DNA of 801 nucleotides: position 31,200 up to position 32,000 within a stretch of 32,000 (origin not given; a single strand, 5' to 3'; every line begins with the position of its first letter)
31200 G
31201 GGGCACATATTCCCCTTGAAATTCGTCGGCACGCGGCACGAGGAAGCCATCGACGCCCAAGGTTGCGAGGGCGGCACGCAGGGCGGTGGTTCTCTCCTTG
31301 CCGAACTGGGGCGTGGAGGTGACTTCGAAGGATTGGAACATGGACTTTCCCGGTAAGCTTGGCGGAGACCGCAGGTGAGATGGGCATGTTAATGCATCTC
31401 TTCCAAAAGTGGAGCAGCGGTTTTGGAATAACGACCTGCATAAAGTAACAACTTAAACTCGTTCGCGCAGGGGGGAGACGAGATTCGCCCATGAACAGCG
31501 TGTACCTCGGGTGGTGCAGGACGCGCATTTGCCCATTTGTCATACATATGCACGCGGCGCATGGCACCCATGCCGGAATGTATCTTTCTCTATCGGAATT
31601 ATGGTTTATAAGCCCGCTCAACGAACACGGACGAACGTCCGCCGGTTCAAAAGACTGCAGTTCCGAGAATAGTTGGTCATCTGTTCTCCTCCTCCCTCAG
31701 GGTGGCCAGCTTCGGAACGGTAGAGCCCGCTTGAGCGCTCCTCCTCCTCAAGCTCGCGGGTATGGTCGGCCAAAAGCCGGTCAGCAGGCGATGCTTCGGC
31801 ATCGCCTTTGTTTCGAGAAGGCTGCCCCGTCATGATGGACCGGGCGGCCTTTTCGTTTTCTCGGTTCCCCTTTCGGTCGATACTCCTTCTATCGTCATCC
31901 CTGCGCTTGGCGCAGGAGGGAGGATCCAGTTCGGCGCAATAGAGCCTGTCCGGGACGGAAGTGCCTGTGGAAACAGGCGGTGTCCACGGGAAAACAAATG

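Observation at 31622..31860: Unannotated plus-strand sRNA candidate with two CCUCCUCC(C/U) anti-Shine-Dalgarno hairpin loops and tandem terminators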

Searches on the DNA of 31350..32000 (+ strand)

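Call 4: search_rna_families(source=window, start=31350, end=32000, threshold=evalue, max_evalue=10, show_alignments=5)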
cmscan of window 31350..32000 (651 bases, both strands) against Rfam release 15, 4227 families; matches with E-value up to 10: 5.
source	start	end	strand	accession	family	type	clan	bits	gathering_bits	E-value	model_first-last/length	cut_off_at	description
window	31693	31753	-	RF03129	L31-Corynebacteriaceae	Cis-reg; leader;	CL00118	17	36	1.4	1-64/64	no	L31-Corynebacteriaceae ribosomal protein leader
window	31636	31684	-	RF01149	sR10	Gene; snRNA; snoRNA; CD-box;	-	15.8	45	0.18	1-54/54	no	Small nucleolar RNA sR10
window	31668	31765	+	RF02344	ar14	Gene; sRNA;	-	15.3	58.8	1.9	1-123/123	no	Alphaproteobacterial ar14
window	31757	31856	+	RF00106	RNAI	Gene; antisense;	-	14.3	47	5.9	1-102/102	no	RNAI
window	31805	31889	-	RF01962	RMST_1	Gene; lncRNA;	-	11.4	40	6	1-61/61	no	Rhabdomyosarcoma 2 associated transcript conserved region 1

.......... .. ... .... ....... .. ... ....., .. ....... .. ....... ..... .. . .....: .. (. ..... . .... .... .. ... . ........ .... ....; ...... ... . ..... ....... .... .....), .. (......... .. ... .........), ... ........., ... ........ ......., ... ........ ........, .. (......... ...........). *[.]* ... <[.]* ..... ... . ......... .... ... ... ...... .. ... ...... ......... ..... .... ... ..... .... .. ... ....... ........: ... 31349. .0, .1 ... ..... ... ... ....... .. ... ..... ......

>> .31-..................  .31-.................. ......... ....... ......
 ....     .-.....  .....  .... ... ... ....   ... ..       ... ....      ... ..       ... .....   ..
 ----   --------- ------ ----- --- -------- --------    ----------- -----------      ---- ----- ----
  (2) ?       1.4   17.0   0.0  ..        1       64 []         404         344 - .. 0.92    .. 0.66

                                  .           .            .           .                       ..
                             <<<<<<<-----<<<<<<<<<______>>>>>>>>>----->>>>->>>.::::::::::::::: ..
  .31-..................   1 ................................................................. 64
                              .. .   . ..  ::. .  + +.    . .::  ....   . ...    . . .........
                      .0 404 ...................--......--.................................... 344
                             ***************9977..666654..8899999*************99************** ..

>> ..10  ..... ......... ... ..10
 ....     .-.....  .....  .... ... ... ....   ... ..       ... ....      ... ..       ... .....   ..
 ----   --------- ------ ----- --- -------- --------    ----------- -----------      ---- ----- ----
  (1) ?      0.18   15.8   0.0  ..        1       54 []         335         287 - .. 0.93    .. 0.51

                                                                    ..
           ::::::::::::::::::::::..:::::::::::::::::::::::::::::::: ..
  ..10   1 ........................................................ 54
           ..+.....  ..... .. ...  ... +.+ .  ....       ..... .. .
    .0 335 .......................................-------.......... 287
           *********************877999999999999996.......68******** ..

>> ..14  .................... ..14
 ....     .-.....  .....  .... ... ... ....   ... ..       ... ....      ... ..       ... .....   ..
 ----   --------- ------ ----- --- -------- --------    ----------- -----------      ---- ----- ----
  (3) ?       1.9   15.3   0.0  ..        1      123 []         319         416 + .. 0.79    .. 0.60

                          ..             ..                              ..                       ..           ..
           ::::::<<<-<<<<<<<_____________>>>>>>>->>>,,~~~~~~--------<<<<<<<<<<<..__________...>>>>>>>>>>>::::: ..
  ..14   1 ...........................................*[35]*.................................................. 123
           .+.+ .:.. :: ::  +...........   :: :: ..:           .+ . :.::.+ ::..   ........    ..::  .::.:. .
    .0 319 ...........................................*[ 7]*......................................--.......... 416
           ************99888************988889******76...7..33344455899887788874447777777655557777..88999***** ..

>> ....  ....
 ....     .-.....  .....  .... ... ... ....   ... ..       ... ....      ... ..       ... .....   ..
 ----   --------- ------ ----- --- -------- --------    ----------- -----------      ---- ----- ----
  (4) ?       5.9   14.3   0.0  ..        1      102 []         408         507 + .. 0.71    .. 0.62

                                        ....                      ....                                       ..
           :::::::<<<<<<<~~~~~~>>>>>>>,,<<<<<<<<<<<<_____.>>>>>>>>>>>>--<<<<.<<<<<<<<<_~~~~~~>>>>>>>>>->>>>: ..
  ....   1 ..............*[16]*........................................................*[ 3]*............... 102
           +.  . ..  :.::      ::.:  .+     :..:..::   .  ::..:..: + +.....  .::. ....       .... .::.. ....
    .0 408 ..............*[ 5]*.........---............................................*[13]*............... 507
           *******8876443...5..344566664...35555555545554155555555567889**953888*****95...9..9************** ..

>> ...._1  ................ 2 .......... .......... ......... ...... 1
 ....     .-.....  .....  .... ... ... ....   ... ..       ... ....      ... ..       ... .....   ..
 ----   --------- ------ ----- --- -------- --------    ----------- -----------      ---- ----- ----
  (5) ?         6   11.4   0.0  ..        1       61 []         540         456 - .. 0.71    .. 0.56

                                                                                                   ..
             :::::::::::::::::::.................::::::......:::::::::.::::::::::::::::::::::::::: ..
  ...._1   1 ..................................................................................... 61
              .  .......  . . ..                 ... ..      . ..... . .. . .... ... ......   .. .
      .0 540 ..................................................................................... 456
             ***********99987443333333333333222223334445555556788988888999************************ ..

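Call 46: build_rna_model(alignment_id=A2)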
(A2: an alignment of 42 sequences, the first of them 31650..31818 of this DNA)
Model R1 built from alignment A2 (42 sequences, 206 columns); structure: RNAalifold consensus.
model positions 177; base pairs 38; branch points 3; effective number of sequences 1.78; information 0.59 bits per position. Calibrated on 0.2 Mb of random sequence (short: E-values are rough).
structure used (alignment columns):
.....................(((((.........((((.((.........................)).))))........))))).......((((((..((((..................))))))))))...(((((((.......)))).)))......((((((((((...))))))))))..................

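Call 47: search_with_rna_model(model_id=R1, sources=[window, L001, L002, L003, L004, L005, L006, L007, L008, L009, L010, L011, L012, L013, L014, L015, L016, L017, L018, L019, L020, L021, L022, L023, L024, L025, L026, L027, L028, L029, L030, L031, L032, L033, L034, L035, L036, L037, L038, L039, L040, L041, L042, L043, L044, L045, L046, L047, L048, L049, L050, L051, L052, L053, L054, L055, L056, L057, L058, L059, L060, L061, L062, L063, L064, L065, L066, L067, L068, L069, L070, L071, L072, L073, L074, L075, L076, L077, L078, L079, L080], max_evalue=1)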
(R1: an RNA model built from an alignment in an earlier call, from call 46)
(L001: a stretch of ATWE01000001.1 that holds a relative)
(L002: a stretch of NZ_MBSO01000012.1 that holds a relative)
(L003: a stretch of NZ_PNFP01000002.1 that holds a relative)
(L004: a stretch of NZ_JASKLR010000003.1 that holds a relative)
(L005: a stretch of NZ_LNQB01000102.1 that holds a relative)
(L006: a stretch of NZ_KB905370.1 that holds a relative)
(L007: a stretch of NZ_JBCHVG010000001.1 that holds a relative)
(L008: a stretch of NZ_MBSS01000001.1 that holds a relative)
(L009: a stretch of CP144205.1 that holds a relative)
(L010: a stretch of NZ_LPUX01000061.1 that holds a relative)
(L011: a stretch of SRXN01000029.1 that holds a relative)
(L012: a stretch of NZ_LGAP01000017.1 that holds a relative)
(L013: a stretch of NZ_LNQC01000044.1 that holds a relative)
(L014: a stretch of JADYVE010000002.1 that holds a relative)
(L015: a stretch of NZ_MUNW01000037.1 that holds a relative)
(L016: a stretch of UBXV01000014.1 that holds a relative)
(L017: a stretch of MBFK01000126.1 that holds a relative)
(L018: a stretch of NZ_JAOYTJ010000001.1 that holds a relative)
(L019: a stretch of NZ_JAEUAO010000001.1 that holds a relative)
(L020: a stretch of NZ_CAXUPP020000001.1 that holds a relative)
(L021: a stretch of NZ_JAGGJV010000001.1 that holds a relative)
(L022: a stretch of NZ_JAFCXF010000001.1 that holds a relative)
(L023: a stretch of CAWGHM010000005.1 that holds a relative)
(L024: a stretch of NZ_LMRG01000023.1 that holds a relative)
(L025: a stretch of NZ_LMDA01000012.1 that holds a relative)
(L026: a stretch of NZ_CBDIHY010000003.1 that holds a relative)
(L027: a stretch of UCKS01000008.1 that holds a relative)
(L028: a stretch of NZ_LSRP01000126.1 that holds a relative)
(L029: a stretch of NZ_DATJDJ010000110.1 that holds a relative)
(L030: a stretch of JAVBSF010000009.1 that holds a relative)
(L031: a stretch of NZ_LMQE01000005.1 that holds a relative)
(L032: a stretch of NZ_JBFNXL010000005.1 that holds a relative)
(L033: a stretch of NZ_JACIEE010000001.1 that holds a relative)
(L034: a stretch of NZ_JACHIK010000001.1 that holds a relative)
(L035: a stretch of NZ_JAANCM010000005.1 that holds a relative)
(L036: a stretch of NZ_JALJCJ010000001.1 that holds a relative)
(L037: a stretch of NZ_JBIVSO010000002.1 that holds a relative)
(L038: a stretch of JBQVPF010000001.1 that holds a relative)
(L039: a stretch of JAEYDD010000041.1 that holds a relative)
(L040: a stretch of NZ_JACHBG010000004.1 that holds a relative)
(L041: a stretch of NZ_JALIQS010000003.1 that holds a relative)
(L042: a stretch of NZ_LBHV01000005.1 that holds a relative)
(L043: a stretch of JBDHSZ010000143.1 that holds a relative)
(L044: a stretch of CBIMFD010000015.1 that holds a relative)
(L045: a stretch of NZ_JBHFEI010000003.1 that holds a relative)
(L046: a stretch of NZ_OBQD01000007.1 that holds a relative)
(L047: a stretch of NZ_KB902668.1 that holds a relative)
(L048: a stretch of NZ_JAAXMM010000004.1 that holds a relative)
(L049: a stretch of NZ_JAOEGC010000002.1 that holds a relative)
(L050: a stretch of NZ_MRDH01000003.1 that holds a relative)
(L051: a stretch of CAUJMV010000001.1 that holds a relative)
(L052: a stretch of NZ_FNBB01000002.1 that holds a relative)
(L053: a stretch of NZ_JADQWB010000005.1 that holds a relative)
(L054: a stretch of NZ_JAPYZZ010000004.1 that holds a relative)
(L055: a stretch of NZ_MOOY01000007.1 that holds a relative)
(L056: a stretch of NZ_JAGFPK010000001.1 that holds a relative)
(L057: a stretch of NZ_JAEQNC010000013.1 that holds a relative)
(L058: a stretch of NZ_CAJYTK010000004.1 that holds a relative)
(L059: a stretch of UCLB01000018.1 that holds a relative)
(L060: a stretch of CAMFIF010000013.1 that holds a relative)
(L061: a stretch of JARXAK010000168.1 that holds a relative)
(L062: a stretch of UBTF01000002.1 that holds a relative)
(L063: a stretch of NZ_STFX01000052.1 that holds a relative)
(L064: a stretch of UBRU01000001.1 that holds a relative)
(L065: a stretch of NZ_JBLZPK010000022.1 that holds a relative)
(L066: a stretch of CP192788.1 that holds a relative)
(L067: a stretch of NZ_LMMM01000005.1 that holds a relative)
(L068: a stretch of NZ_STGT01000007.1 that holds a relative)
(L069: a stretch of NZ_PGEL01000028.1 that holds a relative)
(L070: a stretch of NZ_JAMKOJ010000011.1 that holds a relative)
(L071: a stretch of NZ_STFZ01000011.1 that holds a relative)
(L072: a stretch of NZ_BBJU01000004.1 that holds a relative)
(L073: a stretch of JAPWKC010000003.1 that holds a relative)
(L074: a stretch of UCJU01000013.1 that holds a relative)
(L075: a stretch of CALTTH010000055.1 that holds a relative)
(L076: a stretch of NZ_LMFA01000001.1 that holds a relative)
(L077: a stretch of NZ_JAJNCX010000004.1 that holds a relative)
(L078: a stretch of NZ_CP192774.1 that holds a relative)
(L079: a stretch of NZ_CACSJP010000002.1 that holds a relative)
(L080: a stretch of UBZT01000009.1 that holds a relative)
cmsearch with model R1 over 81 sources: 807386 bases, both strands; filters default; matches with E-value up to 1: 88.
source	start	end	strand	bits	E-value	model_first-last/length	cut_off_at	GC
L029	2897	3070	-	192.3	5.1e-49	1-177/177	no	0.6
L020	3509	3682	-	188.9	4.1e-48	1-177/177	no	0.59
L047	3026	3199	-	188.4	5.7e-48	1-177/177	no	0.59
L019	3234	3407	-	188.1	6.9e-48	1-177/177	no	0.59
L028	3515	3689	-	187.2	1.2e-47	1-177/177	no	0.62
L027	3549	3723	-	186.9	1.5e-47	1-177/177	no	0.59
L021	3002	3175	-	186.8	1.5e-47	1-177/177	no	0.59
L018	3001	3174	-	186.2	2.2e-47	1-177/177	no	0.59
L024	2999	3172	-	183.8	9.9e-47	1-177/177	no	0.61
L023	3547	3721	-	183.8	9.9e-47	1-177/177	no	0.62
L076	3531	3704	-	183.3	1.3e-46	1-177/177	no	0.58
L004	3552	3732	-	182.9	1.7e-46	1-177/177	no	0.56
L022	3551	3725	-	182.8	1.8e-46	1-177/177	no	0.59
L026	3549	3723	-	181.3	4.6e-46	1-177/177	no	0.59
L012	3473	3652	-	180.6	7e-46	1-177/177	no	0.59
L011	3560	3741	-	179.7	1.2e-45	1-177/177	no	0.58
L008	3570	3749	-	178.8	2.1e-45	1-177/177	no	0.6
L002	3551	3730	-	177.9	3.8e-45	1-177/177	no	0.58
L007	3552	3731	-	177.7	4.1e-45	1-177/177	no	0.61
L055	3023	3199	-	176.8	7.3e-45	1-177/177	no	0.56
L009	3554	3733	-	176.2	1.1e-44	1-177/177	no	0.59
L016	3568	3747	-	174.7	2.7e-44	1-177/177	no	0.61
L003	3552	3731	-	173.5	5.6e-44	1-177/177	no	0.58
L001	3525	3700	-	172.4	1.1e-43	1-177/177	no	0.57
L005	3573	3750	-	170.5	3.6e-43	1-177/177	no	0.61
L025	3605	3777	-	167.8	1.9e-42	1-177/177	no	0.6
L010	3586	3760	-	167.2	2.7e-42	1-177/177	no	0.59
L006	3586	3760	-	167.1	2.9e-42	1-177/177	no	0.59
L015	3568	3749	-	166.5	4.1e-42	1-177/177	no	0.59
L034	3558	3733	-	164.7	1.3e-41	1-177/177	no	0.65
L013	3586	3760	-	162.3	5.6e-41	1-177/177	no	0.58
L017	3290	3464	-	162.2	5.9e-41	1-177/177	no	0.58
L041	3439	3613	-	160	2.4e-40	1-177/177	no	0.61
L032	2879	3053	-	159.6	3e-40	1-177/177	no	0.65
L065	3560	3734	-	159.4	3.2e-40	1-177/177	no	0.61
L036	3053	3227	-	159.2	3.9e-40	1-177/177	no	0.62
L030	3595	3768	-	158.5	5.7e-40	1-177/177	no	0.58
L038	3566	3739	-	158.4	6.2e-40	1-177/177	no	0.64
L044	3562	3734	-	155.1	4.8e-39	1-177/177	no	0.65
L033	2976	3150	-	149.2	1.8e-37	1-177/177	no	0.65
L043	3378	3555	-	146.9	7.2e-37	1-177/177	no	0.64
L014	3595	3752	-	143.1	7.8e-36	1-177/177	no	0.56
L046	2338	2511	-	141.6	1.9e-35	1-177/177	no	0.6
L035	3603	3773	-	140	5.2e-35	1-177/177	no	0.6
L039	2315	2488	-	135.1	1e-33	1-177/177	no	0.66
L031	3612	3779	-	133.2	3.4e-33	1-177/177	no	0.61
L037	3343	3514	-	126.6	2e-31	1-177/177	no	0.58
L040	3343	3514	-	125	5.5e-31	1-177/177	no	0.59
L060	3626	3799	-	103.2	3.8e-25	1-177/177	no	0.61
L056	3385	3562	-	91.4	5.4e-22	1-177/177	no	0.57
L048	3332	3507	-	87.1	7.5e-21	1-177/177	no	0.57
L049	3396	3564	-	83.7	6.3e-20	1-177/177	no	0.57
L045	3587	3767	-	73.5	3.3e-17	1-177/177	no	0.63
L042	3415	3590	-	68.8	6.2e-16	1-177/177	no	0.59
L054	3407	3556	-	58.3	4.1e-13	1-177/177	no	0.59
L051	3405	3555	-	56.5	1.2e-12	1-177/177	no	0.6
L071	3413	3599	-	56.4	1.3e-12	1-177/177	no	0.61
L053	3407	3555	-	53.7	6.8e-12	1-177/177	no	0.62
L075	3364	3525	-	53.6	7.3e-12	1-177/177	no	0.57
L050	3407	3555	-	53.2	9.1e-12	1-177/177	no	0.61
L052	3407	3555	-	52.9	1.1e-11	1-177/177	no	0.58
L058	3421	3586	-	52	2e-11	1-177/177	no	0.5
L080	3414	3587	-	51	3.6e-11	1-177/177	no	0.63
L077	3454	3629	-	50.5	4.7e-11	1-177/177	no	0.57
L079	3418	3586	-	44.9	1.6e-09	1-177/177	no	0.6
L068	3430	3577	-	42.8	5.6e-09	1-177/177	no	0.61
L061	1947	2121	-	42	9e-09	1-177/177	no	0.65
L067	3415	3561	-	37.6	1.3e-07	1-177/177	no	0.56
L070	3343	3484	-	35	6.8e-07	1-177/177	no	0.54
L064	3427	3562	-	33.4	1.8e-06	1-177/177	no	0.55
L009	3522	3590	+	21.1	0.0036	76-163/177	no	0.59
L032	2814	2929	+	19.5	0.0099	1-177/177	no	0.6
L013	3493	3635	+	18.6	0.017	1-177/177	no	0.65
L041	3377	3489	+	18.1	0.022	1-177/177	no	0.55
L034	3569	3594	+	17.7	0.03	138-163/177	no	0.65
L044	3573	3598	+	17.7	0.03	138-163/177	no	0.65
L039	2329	2351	+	17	0.045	141-163/177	no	0.74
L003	3519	3588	+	16.8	0.052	76-163/177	no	0.59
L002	3565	3587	+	15.8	0.095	141-163/177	no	0.7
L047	4064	4234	+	15.1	0.14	1-177/177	no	0.68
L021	2937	3051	+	15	0.16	1-177/177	no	0.56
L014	9141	9182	-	15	0.16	121-163/177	no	0.74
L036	8299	8340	-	15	0.16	121-163/177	no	0.74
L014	3610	3630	+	14.2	0.25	142-162/177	no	0.71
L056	3341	3435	+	14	0.29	1-177/177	no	0.56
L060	3641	3661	+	13.9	0.3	142-162/177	no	0.86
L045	3598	3623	+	12.5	0.71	138-163/177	no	0.62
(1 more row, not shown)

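Call 48: search_with_rna_model(model_id=R1, sources=[window, L037, L046, L048, L049, L051, L054, L056, L071, L064, L070, L077, L045, L042, L080], max_evalue=0.00001, make_alignment=true)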
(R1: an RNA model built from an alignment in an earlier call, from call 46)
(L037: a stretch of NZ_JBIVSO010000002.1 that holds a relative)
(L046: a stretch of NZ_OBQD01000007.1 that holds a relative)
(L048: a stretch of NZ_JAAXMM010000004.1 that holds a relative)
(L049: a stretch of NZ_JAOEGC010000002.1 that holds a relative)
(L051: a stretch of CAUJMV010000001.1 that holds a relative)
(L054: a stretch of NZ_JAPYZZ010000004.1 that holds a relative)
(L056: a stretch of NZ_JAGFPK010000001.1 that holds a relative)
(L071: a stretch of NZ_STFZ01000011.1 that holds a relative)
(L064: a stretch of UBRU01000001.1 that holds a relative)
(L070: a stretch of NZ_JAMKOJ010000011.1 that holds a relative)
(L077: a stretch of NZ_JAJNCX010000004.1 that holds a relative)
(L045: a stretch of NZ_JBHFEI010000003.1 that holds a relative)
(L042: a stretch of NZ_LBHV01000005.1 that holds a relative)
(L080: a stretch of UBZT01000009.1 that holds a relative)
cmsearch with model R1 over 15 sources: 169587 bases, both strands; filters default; matches with E-value up to 0.00001: 15.
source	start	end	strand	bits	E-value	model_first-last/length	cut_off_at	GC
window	31646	31821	+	170.8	6.4e-44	1-177/177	no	0.58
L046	2338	2511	-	141.6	4e-36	1-177/177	no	0.6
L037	3343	3514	-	126.6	4.3e-32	1-177/177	no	0.58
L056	3385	3562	-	91.4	1.1e-22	1-177/177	no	0.57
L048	3332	3507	-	87.1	1.6e-21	1-177/177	no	0.57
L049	3396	3564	-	83.7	1.3e-20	1-177/177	no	0.57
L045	3587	3767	-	73.5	6.9e-18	1-177/177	no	0.63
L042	3415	3590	-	68.8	1.3e-16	1-177/177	no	0.59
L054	3407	3556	-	58.3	8.5e-14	1-177/177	no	0.59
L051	3405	3555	-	56.5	2.6e-13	1-177/177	no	0.6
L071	3413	3599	-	56.4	2.7e-13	1-177/177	no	0.61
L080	3414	3587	-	51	7.5e-12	1-177/177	no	0.63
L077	3454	3629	-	50.5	9.9e-12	1-177/177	no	0.57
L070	3343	3484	-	35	1.4e-07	1-177/177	no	0.54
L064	3427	3562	-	33.4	3.8e-07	1-177/177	no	0.55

Alignment A3: 15 matches aligned to the model, 267 columns, each read 5' to 3' on its own strand. Consensus structure (alignment columns), stored with it:
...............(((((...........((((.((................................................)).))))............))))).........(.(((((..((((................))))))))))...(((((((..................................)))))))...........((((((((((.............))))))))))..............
